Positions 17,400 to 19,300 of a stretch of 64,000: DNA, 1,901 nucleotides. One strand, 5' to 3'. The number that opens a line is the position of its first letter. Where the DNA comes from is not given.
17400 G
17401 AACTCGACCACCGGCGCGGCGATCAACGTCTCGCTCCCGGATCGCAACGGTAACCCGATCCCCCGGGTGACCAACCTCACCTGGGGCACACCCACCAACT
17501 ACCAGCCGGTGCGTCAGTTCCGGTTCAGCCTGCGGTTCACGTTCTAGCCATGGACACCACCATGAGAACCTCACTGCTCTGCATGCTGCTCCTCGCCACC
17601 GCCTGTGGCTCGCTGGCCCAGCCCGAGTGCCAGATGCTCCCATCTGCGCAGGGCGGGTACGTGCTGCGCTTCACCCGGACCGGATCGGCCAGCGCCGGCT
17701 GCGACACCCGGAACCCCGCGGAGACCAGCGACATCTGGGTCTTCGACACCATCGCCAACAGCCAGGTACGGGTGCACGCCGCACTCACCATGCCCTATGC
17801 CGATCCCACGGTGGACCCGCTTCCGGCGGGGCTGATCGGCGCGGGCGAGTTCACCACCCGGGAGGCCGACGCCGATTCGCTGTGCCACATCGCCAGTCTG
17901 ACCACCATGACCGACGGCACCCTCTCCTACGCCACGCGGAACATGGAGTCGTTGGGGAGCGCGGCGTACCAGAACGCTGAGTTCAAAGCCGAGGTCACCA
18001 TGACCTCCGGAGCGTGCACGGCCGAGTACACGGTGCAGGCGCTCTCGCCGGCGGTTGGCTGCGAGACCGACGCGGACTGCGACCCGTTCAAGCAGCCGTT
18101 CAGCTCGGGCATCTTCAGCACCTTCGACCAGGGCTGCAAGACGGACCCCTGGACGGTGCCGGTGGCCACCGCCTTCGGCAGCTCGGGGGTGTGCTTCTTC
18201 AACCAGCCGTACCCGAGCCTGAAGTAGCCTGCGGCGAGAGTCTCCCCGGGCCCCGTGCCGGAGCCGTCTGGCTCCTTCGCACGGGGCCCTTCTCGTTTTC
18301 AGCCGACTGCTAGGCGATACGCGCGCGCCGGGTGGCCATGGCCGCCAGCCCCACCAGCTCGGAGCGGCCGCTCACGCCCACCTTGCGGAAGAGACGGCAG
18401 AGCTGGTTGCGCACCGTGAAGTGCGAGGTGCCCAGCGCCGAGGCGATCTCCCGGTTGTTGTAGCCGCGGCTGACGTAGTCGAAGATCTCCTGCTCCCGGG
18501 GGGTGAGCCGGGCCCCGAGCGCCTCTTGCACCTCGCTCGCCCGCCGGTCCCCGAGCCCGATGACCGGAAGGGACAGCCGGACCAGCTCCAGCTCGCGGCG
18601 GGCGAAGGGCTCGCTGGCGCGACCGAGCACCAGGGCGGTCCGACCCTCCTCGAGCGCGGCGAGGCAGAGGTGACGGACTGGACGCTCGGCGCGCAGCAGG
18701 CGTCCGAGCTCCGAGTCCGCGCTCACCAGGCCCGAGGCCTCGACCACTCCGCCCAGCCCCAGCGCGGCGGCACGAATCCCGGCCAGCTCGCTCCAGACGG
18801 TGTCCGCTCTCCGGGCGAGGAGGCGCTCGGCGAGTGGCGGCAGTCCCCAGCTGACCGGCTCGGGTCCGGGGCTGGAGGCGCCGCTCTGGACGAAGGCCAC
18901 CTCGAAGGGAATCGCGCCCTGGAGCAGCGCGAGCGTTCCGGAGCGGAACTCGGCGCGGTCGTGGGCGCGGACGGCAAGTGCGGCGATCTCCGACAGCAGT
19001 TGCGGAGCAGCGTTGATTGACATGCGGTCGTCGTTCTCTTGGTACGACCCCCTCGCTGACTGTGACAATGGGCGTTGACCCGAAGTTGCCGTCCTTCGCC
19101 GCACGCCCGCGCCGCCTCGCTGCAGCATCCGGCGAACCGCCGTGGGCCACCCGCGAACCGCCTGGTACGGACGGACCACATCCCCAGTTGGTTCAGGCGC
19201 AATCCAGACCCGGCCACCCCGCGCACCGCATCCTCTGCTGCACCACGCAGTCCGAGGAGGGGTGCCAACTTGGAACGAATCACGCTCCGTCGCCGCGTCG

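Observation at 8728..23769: Three tandem paralogous modules: Oar-type TonB-dependent transporter plus tightly coupled 8-Cys lipoprotein, wired to ArsR and LuxR regulators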

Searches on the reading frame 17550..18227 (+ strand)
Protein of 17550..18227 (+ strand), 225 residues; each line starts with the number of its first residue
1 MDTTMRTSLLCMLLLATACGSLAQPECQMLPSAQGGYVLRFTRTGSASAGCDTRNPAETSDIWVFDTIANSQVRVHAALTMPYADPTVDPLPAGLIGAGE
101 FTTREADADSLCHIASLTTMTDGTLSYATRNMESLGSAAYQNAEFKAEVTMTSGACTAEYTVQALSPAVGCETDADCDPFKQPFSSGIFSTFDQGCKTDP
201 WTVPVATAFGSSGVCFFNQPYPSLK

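Call 9: search_protein_families(library=pfam, proteins=[window:17550-18227:+], max_evalue=0.01)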
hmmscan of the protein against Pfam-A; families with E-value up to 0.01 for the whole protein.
window:17550-18227:+ (225 aa): 0 families

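Call 10: search_protein_families(library=ncbifam, proteins=[window:17550-18227:+], max_evalue=0.01)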
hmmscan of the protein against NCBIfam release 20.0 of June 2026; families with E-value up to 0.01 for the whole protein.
window:17550-18227:+ (225 aa): 0 families

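Call 37: find_homologous_proteins(query=A4, max_evalue=0.00001)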
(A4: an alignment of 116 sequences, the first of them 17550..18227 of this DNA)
Query A4 (116 sequences) (225 aa, profile of the alignment): 111 proteins with E <= 0.00001 among 8000 candidates.
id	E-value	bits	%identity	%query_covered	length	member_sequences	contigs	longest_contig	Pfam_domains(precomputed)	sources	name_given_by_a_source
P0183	8.5e-59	217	28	52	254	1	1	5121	PF27412.1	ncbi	-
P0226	1.5e-56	210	23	75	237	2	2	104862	PF27412.1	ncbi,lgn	-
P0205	1.6e-56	210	24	76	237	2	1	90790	PF27412.1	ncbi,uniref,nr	ncbi:MAG TPA: hypothetical protein VFZ09_13100 [Archangium sp.]|uniref:hypothetical protein n=1 Tax=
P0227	3.0e-56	209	23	76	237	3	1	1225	PF27412.1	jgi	jgi:hypothetical protein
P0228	5.4e-56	208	25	71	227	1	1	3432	PF27412.1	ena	-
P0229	5.4e-56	208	27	49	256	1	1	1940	PF27412.1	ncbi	-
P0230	9.6e-56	207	22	76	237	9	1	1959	PF27412.1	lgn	-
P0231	1.7e-54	203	26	80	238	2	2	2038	PF27412.1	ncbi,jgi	jgi:hypothetical protein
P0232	4.1e-52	195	22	88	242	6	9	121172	PF27412.1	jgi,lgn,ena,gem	jgi:hypothetical protein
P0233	1.6e-48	184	22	80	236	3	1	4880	PF27412.1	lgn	-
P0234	1.3e-45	174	59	96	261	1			PF27412.1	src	-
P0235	4.9e-45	172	43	95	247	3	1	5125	PF27412.1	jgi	jgi:hypothetical protein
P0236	1.2e-44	171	63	99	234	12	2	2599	PF27412.1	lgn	-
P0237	1.5e-44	171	77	90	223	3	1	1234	PF27412.1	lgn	-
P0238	2.4e-44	170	62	94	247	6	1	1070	PF27412.1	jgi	-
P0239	2.4e-44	170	77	98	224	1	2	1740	PF27412.1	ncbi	-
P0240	2.8e-44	170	63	93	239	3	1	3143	PF27412.1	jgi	jgi:hypothetical protein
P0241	3.8e-44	169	76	98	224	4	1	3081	PF27412.1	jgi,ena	-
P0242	5.4e-44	169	73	97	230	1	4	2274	PF27412.1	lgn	-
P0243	6.4e-44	169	74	98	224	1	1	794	PF27412.1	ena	-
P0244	7.5e-44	168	75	98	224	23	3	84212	PF27412.1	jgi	jgi:hypothetical protein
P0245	1.7e-43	167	74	98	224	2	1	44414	PF27412.1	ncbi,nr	ncbi:MAG TPA: hypothetical protein VMH40_05870 [Myxococcaceae bacterium]|nr:hypothetical protein [My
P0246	3.1e-43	166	73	98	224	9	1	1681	PF27412.1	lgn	-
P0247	6.7e-43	165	58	93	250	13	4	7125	PF27412.1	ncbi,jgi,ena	jgi:hypothetical protein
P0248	6.7e-43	165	54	92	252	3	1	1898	PF27412.1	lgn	-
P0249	6.8e-43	165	55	92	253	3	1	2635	PF27412.1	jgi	jgi:hypothetical protein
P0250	1.2e-42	164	70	100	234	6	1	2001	PF27412.1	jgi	-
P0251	1.7e-42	164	76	98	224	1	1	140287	PF27412.1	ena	-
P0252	1.7e-42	164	76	100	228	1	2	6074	PF27412.1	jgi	jgi:hypothetical protein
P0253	2.2e-42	164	62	99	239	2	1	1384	PF27412.1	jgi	jgi:hypothetical protein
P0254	2.2e-42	164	78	98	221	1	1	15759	PF27412.1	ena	-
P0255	2.4e-42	163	75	100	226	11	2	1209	PF27412.1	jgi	jgi:hypothetical protein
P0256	2.6e-42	163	71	100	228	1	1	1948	PF27412.1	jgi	jgi:hypothetical protein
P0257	3.1e-42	163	82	98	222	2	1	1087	PF27412.1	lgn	-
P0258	3.7e-42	163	75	98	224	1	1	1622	PF27412.1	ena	-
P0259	4.7e-42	163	69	100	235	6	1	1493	PF27412.1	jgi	-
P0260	4.9e-42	162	76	98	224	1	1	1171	PF27412.1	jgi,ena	-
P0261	5.3e-42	162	63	93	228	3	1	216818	PF27412.1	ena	-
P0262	5.7e-42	162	57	94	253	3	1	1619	PF27412.1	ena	-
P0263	6.5e-42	162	56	92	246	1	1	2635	PF27412.1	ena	-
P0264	7.4e-42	162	54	95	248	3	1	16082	PF27412.1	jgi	jgi:hypothetical protein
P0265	8.6e-42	162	63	93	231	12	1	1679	PF27412.1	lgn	-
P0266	8.6e-42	162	78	98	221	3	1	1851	PF27412.1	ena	-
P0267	9.0e-42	162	71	98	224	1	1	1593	PF27412.1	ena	-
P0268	9.2e-42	162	76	100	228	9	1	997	PF27412.1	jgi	jgi:hypothetical protein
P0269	1.1e-41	161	57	95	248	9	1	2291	PF27412.1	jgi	jgi:hypothetical protein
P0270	1.1e-41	161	95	98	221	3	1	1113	PF27412.1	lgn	-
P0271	1.2e-41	161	83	98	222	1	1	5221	PF27412.1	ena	-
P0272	1.6e-41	161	55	95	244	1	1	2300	PF27412.1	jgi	jgi:hypothetical protein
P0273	1.6e-41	161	65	96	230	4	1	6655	PF27412.1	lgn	-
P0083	1.6e-41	161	55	95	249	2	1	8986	PF27412.1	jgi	-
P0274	1.6e-41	161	70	98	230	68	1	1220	PF27412.1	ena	-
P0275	1.8e-41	161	74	98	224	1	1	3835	PF27412.1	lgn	-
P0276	1.8e-41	161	57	95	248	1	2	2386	PF27412.1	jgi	jgi:hypothetical protein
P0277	1.9e-41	161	92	100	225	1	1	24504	PF27412.1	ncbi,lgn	-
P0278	3.1e-41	160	71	100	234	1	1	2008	PF27412.1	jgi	jgi:hypothetical protein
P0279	3.7e-41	160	54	95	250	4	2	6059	PF27412.1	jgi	jgi:hypothetical protein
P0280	4.0e-41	159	81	98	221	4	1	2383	PF27412.1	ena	-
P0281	4.0e-41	159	75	100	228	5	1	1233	PF27412.1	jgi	jgi:hypothetical protein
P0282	4.0e-41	159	64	93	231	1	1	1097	PF27412.1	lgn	-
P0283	6.1e-41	159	54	95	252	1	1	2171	PF27412.1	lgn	-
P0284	6.2e-41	159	76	98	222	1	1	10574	PF27412.1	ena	-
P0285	6.7e-41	159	64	96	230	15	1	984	PF27412.1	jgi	jgi:hypothetical protein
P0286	9.1e-41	158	69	98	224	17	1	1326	PF27412.1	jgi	-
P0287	9.9e-41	158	55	95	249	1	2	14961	PF27412.1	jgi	jgi:hypothetical protein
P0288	1.1e-40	158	72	98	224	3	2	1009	PF27412.1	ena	-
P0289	1.1e-40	158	50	94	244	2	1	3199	PF27412.1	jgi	jgi:hypothetical protein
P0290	1.1e-40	158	76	100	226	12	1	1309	PF27412.1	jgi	jgi:hypothetical protein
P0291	1.5e-40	158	54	95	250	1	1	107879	PF27412.1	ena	-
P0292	1.6e-40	158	54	92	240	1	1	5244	PF27412.1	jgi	jgi:hypothetical protein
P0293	1.7e-40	157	74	100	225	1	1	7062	PF27412.1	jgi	jgi:hypothetical protein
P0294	1.8e-40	157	54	93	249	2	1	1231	PF27412.1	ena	-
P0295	2.7e-40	157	56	99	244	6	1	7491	PF27412.1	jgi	jgi:hypothetical protein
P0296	2.8e-40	157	72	98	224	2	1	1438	PF27412.1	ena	-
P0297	3.1e-40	157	73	98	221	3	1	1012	PF27412.1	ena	-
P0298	3.4e-40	156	55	94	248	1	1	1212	PF27412.1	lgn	-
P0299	3.9e-40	156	82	98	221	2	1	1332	PF27412.1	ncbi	-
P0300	3.9e-40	156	79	100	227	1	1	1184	PF27412.1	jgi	jgi:hypothetical protein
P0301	4.0e-40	156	54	95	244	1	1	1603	PF27412.1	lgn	-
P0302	4.2e-40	156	55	96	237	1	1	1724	PF27412.1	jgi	-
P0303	4.9e-40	156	72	100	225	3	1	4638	PF27412.1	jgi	-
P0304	5.7e-40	156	71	98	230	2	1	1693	PF27412.1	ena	-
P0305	6.2e-40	156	79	98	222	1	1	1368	PF27412.1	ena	-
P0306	6.2e-40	156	63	99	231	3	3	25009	PF27412.1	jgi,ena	-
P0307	7.2e-40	155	70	98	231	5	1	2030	PF27412.1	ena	-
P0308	8.7e-40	155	84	98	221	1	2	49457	PF27412.1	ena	-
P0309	9.5e-40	155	68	98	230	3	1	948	PF27412.1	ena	-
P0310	9.9e-40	155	69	98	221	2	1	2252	PF27412.1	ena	-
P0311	1.7e-39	154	73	98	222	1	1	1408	PF27412.1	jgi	jgi:hypothetical protein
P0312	2.1e-39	154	71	98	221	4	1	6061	PF27412.1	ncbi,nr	ncbi:MAG TPA: hypothetical protein VFN91_07205 [Myxococcaceae bacterium]|nr:hypothetical protein [My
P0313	2.3e-39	154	78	98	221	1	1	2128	PF27412.1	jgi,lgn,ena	-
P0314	5.2e-39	153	54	94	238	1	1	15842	PF27412.1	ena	-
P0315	6.3e-39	152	52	96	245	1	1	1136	PF27412.1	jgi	jgi:hypothetical protein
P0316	7.6e-39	152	74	98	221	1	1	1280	PF27412.1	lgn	-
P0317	1.4e-38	151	53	95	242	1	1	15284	PF27412.1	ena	-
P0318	4.2e-38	150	72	100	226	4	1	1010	PF27412.1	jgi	-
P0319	4.2e-38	150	55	95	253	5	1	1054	PF27412.1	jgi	-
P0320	1.3e-37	148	26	39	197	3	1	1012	PF27412.1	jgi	jgi:hypothetical protein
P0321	2.6e-37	147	48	96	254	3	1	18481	PF27412.1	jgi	jgi:hypothetical protein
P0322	4.4e-37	146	71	99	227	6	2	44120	PF27412.1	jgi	jgi:hypothetical protein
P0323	4.6e-37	146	67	99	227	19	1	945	PF27412.1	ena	-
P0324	1.8e-36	144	68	90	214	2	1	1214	PF27412.1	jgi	-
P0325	7.0e-36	142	51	88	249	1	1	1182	PF27412.1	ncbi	-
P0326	2.4e-35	141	49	100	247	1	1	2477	PF27412.1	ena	-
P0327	7.2e-35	139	56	84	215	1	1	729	PF27412.1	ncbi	-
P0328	2.7e-31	127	57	61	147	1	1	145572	PF27412.1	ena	-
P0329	6.1e-27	113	78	64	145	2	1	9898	PF27412.1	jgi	jgi:hypothetical protein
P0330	1.3e-20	92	70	53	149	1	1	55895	PF27412.1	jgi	jgi:hypothetical protein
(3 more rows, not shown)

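Call 39: find_encoding_contigs(protein=P0232, flank=8000, max_places=3)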
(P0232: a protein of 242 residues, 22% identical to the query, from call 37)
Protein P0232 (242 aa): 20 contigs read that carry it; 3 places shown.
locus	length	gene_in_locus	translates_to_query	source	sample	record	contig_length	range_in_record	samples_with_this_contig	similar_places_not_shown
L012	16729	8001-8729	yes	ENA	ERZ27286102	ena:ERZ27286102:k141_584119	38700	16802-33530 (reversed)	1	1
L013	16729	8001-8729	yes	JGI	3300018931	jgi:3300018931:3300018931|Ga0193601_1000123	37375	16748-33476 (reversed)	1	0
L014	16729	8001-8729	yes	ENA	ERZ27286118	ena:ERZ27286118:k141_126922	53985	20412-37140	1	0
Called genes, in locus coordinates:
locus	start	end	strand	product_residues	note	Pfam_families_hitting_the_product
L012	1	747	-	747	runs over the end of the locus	PF00144:Beta-lactamase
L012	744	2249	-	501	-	PF13472:Lipase_GDSL_2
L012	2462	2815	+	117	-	PF13560:HTH_31, PF01381:HTH_3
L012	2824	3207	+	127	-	PF10990:DUF2809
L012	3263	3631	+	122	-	PF00072:Response_reg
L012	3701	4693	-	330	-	PF03575:Peptidase_S51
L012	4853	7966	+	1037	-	PF13620:CarboxypepD_reg, PF13715:CarbopepD_reg_2 (weak), PF25183:OMP_b-brl_4, PF00593:TonB_dep_Rec_b-barrel, PF25183:OMP_b-brl_4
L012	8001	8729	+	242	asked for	PF27412:MlpA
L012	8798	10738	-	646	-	PF03169:OPT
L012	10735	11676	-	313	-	PF03575:Peptidase_S51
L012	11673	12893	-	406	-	PF01546:Peptidase_M20, PF07687:M20_dimer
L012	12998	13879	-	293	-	-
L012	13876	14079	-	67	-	-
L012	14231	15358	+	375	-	PF00989:PAS, PF08448:PAS_4, PF13596:PAS_10 (weak), PF00512:HisKA, PF02518:HATPase_c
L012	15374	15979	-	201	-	-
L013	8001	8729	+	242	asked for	PF27412:MlpA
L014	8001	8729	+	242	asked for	PF27412:MlpA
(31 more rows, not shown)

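Call 49: find_encoding_contigs(protein=P0291, flank=9000, max_places=1)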
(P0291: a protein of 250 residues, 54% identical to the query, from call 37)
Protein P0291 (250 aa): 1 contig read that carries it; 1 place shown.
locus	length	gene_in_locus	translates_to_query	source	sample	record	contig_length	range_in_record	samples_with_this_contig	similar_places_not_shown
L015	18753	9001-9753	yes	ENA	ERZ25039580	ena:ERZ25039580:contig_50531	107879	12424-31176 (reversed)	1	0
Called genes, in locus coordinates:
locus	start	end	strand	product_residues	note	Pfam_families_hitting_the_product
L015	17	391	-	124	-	PF00072:Response_reg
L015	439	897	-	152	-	PF02789:Peptidase_M17_N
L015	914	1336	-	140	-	PF01029:NusB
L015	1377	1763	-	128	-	PF00885:DMRL_synthase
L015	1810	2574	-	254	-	PF00926:DHBP_synthase, PF00925:GTP_cyclohydro2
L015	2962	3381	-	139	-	PF00677:Lum_binding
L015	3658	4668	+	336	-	-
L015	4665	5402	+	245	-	PF01432:Peptidase_M3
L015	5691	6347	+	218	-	PF13620:CarboxypepD_reg, PF13715:CarbopepD_reg_2 (weak)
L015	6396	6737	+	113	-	PF25183:OMP_b-brl_4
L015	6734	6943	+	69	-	-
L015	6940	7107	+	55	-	-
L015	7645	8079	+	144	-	-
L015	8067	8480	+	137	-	-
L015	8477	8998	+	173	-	-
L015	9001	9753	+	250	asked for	PF27412:MlpA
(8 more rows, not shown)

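Call 50: find_encoding_contigs(protein=P0261, flank=9000, max_places=1)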
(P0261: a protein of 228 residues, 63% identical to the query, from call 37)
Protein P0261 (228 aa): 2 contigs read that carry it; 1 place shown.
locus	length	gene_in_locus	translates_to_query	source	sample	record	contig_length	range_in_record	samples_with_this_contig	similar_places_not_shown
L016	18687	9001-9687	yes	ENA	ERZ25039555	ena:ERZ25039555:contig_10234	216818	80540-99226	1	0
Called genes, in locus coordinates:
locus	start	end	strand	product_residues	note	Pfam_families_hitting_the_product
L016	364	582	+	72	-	PF04972:BON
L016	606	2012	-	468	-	-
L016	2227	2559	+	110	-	-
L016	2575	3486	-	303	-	PF08240:ADH_N, PF00107:ADH_zinc_N, PF13602:ADH_zinc_N_2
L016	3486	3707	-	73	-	-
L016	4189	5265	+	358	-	PF00990:GGDEF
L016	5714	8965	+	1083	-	PF13620:CarboxypepD_reg, PF13715:CarbopepD_reg_2, PF25183:OMP_b-brl_4, PF00593:TonB_dep_Rec_b-barrel, PF25183:OMP_b-brl_4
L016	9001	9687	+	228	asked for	PF27412:MlpA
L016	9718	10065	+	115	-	PF01022:HTH_5 (faint), PF12840:HTH_20 (faint)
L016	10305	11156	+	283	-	PF03640:Lipoprotein_15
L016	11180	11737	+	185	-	PF04264:YceI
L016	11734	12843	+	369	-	-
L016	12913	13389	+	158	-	-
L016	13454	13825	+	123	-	PF00903:Glyoxalase, PF22677:Ble-like_N (weak)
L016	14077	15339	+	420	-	PF00501:AMP-binding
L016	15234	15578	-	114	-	-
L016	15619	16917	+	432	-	PF00221:Lyase_aromatic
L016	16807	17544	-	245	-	PF03279:Lip_A_acyltrans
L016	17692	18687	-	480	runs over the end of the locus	PF00535:Glycos_transf_2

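Call 51: find_encoding_contigs(protein=P0226, flank=9000, max_places=1)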
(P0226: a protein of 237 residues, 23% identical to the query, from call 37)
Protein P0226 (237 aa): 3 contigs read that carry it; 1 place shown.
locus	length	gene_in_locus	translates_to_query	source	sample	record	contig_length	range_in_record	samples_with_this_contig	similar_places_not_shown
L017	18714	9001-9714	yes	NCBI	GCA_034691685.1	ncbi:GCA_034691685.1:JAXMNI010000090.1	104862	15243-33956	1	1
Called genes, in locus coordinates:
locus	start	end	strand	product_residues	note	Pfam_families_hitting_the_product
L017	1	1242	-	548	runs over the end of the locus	PF01979:Amidohydro_1 (faint), PF07969:Amidohydro_3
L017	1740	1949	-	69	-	-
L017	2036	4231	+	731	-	-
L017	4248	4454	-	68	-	-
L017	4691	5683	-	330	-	PF03575:Peptidase_S51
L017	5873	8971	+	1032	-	PF13620:CarboxypepD_reg, PF13715:CarbopepD_reg_2, PF25183:OMP_b-brl_4, PF00593:TonB_dep_Rec_b-barrel, PF25183:OMP_b-brl_4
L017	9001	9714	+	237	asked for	PF27412:MlpA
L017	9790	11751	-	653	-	PF03169:OPT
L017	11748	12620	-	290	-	PF03575:Peptidase_S51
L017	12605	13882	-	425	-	PF01546:Peptidase_M20, PF07687:M20_dimer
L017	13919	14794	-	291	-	PF03575:Peptidase_S51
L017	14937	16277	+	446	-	PF25145:NfeD1b_N, PF24961:NfeD_membrane, PF01957:NfeD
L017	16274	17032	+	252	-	PF01145:Band_7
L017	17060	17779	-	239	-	PF09557:DUF2382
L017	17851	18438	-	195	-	-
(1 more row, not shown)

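Call 96: predict_structure(alignment_id=A11)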
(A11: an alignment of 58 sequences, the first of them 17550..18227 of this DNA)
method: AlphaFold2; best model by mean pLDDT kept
length: 225 residues; sequences in the alignment: 58
mean_pLDDT: 92.3   pTM: 0.86
mean pLDDT of the five models: 92.3, 91.9, 91.7, 91.6, 91.4
residues with pLDDT >= 90: 189; 70-90: 17; 50-70: 16; < 50: 3
segments of 3 or more residues with pLDDT < 50: none
pLDDT, mean of each block of 10 residues (from residue 1): 54 60 89 93 95 97 96 96 90 95 96 98 97 95 97 97 98 97 93 98 98 98 96
secondary structure, 60 per line:
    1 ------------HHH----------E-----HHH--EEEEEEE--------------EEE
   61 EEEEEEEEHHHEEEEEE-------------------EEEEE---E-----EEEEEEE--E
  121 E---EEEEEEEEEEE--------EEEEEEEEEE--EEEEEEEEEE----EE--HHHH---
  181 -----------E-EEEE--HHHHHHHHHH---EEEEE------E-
elements in order: E37-43 E58-68 E72-77 E97-101 E111-117 E125-135 E144-153 E156-165 H174-177 E194-197 H200-209 E213-217

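Call 99: fold_search(model_id=the predicted structure, library=pdb)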
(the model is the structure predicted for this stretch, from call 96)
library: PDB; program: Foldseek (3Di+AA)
matches with E <= 10: 1353; with E <= 0.001: 0
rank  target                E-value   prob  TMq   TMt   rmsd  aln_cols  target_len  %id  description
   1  6cuj_A                1.0e-02  0.92  0.26  0.34   6.9       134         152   13  Crystal structure of the C-terminal domain of neisserial heparin binding antigen (NHBA) (released 2018-09-26)
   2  3elz_B                1.0e-02  0.57  0.20  0.27  11.1       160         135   11  Crystal structure of Zebrafish Ileal Bile Acid-Bindin Protein complexed with cholic acid (crystal form A). (released 2009-01-13)
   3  4es7                  1.3e-02  0.72  0.22  0.28  10.4       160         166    8  crystal structure of protein HC from Homo sapiens at 2 angstrom (released 2013-04-24)
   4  3rwx                  1.5e-02  0.97  0.31  0.28   8.0       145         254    9  Crystal structure of a putative outer membrane protein (BF2706) from Bacteroides fragilis NCTC 9343 at 2.40 A resolution (released 2011-06-08)
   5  5ez2_A                1.5e-02  0.63  0.21  0.27  12.1       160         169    9  Sandercyanin Fluorescent Protein (SFP) (released 2016-09-28)
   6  2djg_A                1.8e-02  0.87  0.22  0.37   8.4       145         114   12  Re-determination of the native structure of human dipeptidyl peptidase I (cathepsin C) (released 2006-11-14)
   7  6s8v_A                1.8e-02  0.57  0.22  0.27  10.5       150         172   11  Structure of the high affinity Anticalin P3D11 in complex with the human CD98 heavy chain ectodomain (released 2020-03-04)
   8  3em0_A                2.1e-02  0.44  0.19  0.28  11.0       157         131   11  Crystal structure of Zebrafish Ileal Bile Acid-Bindin Protein complexed with cholic acid (crystal form B). (released 2009-01-13)
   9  5m6j                  2.4e-02  0.63  0.22  0.26  10.1       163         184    7  Crystal structure of nitrophorin 7 E27V mutant from Rhodnius prolixus (released 2017-12-20)
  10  6s8v_C                2.5e-02  0.54  0.22  0.26  10.0       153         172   11  Structure of the high affinity Anticalin P3D11 in complex with the human CD98 heavy chain ectodomain (released 2020-03-04)
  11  3em0_B                2.5e-02  0.35  0.20  0.28  13.2       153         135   11  Crystal structure of Zebrafish Ileal Bile Acid-Bindin Protein complexed with cholic acid (crystal form B). (released 2009-01-13)
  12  3u9p_C                2.8e-02  0.69  0.25  0.31   8.7       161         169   12  Crystal Structure of Murine Siderocalin in Complex with an Fab Fragment (released 2013-05-01)
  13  3qkg                  2.9e-02  0.75  0.25  0.31   8.5       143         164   12  Crystal structure of alpha-1-microglobulin at 2.3 A resolution (released 2012-02-08)
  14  2djf_A                3.4e-02  0.72  0.21  0.34   8.8       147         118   14  Crystal Structure of human dipeptidyl peptidase I (Cathepsin C) in complex with the inhibitor Gly-Phe-CHN2 (released 2006-11-14)
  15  7vnl_A                3.4e-02  0.41  0.21  0.25  11.7       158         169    9  Sandercyanin mutant-F55A-Biliverdin complex (released 2022-05-25)
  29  5fq8_G                6.6e-02  0.54  0.23  0.24   7.7       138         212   10  Crystal structure of the SusCD complex BT2261-2264 from Bacteroides thetaiotaomicron (released 2016-12-21)
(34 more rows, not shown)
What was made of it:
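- Closest known: SusC/SusD. Same: Among the weak fold matches of LP2 are the small lipoprotein BT2262 and a chain of the BT2261-2264 SusCD complex (E 0.05-0.07, TM about 0.25; call 99).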

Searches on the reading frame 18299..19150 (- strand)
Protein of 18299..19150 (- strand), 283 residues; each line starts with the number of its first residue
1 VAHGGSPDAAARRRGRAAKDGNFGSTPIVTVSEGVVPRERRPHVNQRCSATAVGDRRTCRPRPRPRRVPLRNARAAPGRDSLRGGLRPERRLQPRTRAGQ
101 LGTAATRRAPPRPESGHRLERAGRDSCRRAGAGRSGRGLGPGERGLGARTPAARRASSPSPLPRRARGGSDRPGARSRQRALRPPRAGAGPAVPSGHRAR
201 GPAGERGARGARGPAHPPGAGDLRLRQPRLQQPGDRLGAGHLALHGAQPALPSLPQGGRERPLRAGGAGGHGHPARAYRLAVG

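Call 9: search_protein_families(library=pfam, proteins=[window:18299-19150:-], max_evalue=0.01)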
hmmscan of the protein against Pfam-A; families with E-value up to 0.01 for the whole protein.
window:18299-19150:- (283 aa): 0 families

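Call 10: search_protein_families(library=ncbifam, proteins=[window:18299-19150:-], max_evalue=0.01)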
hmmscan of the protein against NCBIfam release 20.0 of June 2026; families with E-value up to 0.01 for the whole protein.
window:18299-19150:- (283 aa): 0 families

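Call 26: search_protein_families(library=pfam, proteins=[window:18310-19023:-], max_evalue=0.001)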
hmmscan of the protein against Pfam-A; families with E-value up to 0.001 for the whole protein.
window:18310-19023:- (237 aa): 3 families
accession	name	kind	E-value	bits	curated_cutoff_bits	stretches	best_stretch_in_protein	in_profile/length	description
PF00196.25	GerE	-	2.4e-11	43.5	23.5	1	172-226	2-56/57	Bacterial regulatory proteins, luxR family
PF13936.12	HTH_38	-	1.5e-05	25.1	27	1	172-210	4-43/44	Helix-turn-helix domain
PF08281.18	Sigma70_r4_2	-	0.00057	19.9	25.7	0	171-214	9-53/54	Sigma-70, region 4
